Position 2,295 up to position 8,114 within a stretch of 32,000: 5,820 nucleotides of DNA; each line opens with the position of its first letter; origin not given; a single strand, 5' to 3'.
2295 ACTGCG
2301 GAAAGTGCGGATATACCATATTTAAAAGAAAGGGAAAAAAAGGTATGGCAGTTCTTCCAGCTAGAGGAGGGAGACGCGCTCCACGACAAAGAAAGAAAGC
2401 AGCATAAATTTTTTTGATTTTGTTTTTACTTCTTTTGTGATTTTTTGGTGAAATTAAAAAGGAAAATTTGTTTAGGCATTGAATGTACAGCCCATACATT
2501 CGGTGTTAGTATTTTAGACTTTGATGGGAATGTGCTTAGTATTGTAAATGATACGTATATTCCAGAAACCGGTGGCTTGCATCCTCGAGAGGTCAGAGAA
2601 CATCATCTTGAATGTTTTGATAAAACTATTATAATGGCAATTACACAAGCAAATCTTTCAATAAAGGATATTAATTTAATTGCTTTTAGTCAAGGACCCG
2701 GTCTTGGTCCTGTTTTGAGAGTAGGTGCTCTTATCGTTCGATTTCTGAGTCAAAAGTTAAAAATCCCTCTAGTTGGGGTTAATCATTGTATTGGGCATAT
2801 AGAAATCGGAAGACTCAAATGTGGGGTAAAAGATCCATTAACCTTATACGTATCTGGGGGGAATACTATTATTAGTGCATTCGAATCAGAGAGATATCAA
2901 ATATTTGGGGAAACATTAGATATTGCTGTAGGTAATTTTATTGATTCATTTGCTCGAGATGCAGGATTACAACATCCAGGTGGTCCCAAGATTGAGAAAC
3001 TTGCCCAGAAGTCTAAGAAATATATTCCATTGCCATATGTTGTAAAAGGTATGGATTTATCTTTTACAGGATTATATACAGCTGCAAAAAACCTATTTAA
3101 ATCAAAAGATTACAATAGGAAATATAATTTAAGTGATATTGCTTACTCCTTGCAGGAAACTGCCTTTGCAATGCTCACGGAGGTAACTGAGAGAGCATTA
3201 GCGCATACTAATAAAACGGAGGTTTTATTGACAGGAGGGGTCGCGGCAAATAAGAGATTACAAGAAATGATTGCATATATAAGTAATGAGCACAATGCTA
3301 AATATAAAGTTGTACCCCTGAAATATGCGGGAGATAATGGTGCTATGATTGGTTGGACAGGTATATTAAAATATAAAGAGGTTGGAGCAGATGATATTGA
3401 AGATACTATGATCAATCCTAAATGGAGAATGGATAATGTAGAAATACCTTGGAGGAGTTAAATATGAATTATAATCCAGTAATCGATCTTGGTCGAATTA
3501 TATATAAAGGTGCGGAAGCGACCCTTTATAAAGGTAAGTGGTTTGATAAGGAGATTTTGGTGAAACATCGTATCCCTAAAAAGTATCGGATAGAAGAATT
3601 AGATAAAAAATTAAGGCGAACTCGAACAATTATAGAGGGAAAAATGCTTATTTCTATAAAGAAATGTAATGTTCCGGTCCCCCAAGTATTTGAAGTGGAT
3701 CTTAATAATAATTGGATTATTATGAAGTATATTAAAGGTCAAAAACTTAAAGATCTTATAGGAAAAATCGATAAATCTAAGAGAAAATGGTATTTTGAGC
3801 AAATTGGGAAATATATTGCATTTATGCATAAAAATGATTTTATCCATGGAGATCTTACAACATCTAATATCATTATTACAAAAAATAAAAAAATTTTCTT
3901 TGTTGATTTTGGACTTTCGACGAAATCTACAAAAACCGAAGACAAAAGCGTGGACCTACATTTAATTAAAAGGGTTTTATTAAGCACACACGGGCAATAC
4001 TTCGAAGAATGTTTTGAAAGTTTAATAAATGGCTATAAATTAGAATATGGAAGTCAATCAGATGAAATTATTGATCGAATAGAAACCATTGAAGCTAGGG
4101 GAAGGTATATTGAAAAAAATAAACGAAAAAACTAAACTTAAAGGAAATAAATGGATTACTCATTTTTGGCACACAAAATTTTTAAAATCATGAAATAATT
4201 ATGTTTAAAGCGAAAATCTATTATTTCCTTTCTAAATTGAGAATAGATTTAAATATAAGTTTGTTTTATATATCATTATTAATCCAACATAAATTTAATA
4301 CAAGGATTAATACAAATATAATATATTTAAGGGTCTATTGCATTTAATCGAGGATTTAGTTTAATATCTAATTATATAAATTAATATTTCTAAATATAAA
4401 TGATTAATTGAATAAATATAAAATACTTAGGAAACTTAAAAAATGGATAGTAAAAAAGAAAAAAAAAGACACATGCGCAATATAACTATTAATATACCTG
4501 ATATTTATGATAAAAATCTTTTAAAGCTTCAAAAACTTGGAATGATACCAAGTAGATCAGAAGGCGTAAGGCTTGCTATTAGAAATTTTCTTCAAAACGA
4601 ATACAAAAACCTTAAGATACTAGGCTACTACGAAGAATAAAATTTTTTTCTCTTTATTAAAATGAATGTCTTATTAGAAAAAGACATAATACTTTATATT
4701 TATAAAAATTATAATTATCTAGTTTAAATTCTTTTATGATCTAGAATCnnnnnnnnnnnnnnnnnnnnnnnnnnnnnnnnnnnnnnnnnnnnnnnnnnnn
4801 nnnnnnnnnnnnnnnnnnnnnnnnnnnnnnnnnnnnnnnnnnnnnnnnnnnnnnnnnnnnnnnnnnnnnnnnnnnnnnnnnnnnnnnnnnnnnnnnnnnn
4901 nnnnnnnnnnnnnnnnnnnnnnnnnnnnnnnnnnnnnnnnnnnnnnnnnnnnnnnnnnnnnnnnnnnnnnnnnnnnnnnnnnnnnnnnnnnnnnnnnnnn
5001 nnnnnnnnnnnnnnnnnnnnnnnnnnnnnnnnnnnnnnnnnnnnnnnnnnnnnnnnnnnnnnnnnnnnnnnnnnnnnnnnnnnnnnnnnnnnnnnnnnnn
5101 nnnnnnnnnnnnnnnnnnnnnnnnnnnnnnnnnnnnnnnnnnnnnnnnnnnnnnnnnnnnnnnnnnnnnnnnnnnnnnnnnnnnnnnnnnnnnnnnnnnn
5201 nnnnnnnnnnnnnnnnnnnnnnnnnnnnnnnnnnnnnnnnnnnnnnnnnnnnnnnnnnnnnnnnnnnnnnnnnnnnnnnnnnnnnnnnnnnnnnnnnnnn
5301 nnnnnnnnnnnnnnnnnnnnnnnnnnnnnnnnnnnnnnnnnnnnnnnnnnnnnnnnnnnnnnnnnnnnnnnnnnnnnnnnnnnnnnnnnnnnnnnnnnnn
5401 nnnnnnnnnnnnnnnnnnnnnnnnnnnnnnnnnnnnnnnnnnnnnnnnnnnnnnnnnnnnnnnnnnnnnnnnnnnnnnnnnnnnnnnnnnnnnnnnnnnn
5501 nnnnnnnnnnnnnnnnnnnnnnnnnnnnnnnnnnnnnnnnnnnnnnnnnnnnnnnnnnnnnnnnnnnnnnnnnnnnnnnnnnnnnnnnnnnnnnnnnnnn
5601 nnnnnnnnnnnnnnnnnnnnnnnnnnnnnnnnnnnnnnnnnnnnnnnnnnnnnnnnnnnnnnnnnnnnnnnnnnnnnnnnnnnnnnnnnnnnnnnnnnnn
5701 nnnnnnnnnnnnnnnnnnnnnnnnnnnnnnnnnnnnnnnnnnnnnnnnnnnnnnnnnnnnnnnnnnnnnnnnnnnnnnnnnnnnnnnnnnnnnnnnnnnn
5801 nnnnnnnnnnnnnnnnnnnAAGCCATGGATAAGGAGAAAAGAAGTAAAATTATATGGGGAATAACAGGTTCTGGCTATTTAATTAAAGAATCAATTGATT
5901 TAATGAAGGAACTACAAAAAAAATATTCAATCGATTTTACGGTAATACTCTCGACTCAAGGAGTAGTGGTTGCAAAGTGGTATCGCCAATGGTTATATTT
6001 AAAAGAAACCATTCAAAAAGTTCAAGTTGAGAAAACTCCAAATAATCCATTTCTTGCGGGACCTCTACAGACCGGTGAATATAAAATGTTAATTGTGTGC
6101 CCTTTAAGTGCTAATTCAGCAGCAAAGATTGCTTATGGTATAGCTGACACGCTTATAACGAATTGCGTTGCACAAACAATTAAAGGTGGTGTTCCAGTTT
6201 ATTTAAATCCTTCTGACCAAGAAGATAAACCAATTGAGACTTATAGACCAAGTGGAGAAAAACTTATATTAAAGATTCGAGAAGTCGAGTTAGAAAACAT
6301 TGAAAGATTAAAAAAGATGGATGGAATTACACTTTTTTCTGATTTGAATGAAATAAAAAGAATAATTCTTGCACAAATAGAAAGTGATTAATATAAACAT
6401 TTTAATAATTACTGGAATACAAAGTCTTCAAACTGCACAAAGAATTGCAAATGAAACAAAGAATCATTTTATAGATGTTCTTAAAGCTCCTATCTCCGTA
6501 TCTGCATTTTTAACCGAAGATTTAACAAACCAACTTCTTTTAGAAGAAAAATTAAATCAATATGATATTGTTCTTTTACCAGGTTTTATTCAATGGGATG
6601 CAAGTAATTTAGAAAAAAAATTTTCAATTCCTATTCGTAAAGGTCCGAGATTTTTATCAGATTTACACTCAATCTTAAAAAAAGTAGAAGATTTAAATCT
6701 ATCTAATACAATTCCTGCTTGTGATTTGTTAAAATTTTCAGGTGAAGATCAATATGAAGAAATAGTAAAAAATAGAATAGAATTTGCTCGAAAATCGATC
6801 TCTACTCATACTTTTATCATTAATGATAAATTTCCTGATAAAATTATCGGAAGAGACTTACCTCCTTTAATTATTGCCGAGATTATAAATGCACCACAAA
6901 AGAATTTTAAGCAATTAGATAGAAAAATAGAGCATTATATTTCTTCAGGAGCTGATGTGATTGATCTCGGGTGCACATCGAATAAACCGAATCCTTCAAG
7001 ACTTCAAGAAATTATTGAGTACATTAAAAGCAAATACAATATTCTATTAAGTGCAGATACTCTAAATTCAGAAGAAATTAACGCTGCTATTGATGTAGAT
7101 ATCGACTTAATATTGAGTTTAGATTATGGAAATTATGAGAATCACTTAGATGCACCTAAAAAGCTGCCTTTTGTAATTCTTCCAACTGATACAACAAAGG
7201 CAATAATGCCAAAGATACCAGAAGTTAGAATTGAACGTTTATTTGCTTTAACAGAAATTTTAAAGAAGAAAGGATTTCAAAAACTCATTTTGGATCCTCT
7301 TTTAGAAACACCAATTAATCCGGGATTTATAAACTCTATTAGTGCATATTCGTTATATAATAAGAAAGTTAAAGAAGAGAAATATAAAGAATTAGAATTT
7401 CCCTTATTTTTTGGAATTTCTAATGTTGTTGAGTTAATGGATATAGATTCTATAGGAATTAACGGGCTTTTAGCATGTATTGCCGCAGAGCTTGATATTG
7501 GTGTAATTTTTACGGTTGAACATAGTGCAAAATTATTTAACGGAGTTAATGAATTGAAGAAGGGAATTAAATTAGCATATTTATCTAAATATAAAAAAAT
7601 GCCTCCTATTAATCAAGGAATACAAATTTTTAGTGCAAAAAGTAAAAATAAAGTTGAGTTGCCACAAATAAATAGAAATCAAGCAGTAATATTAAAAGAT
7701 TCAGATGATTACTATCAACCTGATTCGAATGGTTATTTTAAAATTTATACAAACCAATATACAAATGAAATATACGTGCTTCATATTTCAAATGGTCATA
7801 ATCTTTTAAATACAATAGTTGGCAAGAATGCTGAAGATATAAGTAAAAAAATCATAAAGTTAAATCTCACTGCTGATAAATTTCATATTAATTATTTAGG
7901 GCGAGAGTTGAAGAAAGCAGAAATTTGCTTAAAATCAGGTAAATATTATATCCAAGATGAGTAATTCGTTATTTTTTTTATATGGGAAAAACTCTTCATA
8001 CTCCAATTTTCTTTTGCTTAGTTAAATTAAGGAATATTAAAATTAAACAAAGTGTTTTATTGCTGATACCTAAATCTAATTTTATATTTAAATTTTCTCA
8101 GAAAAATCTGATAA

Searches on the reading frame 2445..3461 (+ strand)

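Call 25: search_protein_families(library=pfam, proteins=[window:2445-3461:+], max_evalue=0.001)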
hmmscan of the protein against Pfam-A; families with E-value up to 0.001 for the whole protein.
window:2445-3461:+ (338 aa): 2 families
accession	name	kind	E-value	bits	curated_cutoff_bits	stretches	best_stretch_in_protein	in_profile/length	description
PF00814.31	TsaD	-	3.1e-77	260.3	24.8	1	35-304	10-264/264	tRNA N6-adenosine threonylcarbamoyltransferase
PF22521.2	HypF_C_2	-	2e-07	31.4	27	1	182-299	122-236/241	Carbamoyltransferase, Kae1-like Domain, second subdomain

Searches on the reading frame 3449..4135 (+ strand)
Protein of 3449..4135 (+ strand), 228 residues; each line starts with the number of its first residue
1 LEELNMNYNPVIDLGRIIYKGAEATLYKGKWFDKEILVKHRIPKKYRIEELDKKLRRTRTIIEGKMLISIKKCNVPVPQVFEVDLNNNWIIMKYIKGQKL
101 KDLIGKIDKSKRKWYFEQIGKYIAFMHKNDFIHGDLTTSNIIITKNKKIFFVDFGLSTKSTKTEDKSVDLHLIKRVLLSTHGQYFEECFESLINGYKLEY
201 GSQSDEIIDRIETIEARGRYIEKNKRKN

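Call 25: search_protein_families(library=pfam, proteins=[window:3449-4135:+], max_evalue=0.001)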
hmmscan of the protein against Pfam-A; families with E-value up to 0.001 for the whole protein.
window:3449-4135:+ (228 aa): 6 families
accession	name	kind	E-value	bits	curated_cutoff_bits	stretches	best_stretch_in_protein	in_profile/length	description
PF00069.31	Pkinase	-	3.6e-14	53.2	31.7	1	20-165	9-153/263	Protein kinase domain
PF01163.29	RIO1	-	2.1e-13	50.7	22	1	52-161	47-155/187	RIO domain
PF07714.23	PK_Tyr_Ser-Thr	-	7.6e-13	48.8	23.1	1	14-166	3-158/258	Protein tyrosine and serine/threonine kinase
PF03109.22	ABC1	-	6.8e-11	42.2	22.9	1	74-167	129-224/244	ABC1 atypical kinase-like domain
PF06293.20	Kdo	-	1.4e-07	31.6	21.3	1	52-193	50-204/207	Lipopolysaccharide kinase (Kdo/WaaP) family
PF01636.29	APH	-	2e-06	28.2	23.2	0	131-158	170-198/239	Phosphotransferase enzyme family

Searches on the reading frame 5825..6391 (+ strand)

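Call 25: search_protein_families(library=pfam, proteins=[window:5825-6391:+], max_evalue=0.001)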
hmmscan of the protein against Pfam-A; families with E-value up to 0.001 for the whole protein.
window:5825-6391:+ (188 aa): 1 family
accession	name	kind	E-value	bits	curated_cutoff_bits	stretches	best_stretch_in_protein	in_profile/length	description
PF02441.25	Flavoprotein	-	2.9e-23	82.7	22.7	1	8-139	2-113/162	Flavoprotein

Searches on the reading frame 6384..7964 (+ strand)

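Call 25: search_protein_families(library=pfam, proteins=[window:6384-7964:+], max_evalue=0.001)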
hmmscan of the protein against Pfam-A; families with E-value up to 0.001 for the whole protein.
window:6384-7964:+ (526 aa): 4 families
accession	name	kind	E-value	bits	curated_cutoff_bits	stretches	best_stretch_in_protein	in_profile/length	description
PF14251.12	PterinBD-DUF4346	-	2.5e-19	70.3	29.6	1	447-525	2-86/86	PterinBD-DUF4346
PF00809.28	Pterin_bind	-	2.1e-07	31.3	25.5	1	181-349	26-208/244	Pterin binding enzyme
PF04131.20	NanE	-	2.2e-05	24.2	27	1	180-255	55-128/192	Putative N-acetylmannosamine-6-phosphate epimerase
PF20123.4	DUF6513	-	0.00064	20.4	23.9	0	5-88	2-85/86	Family of unknown function (DUF6513)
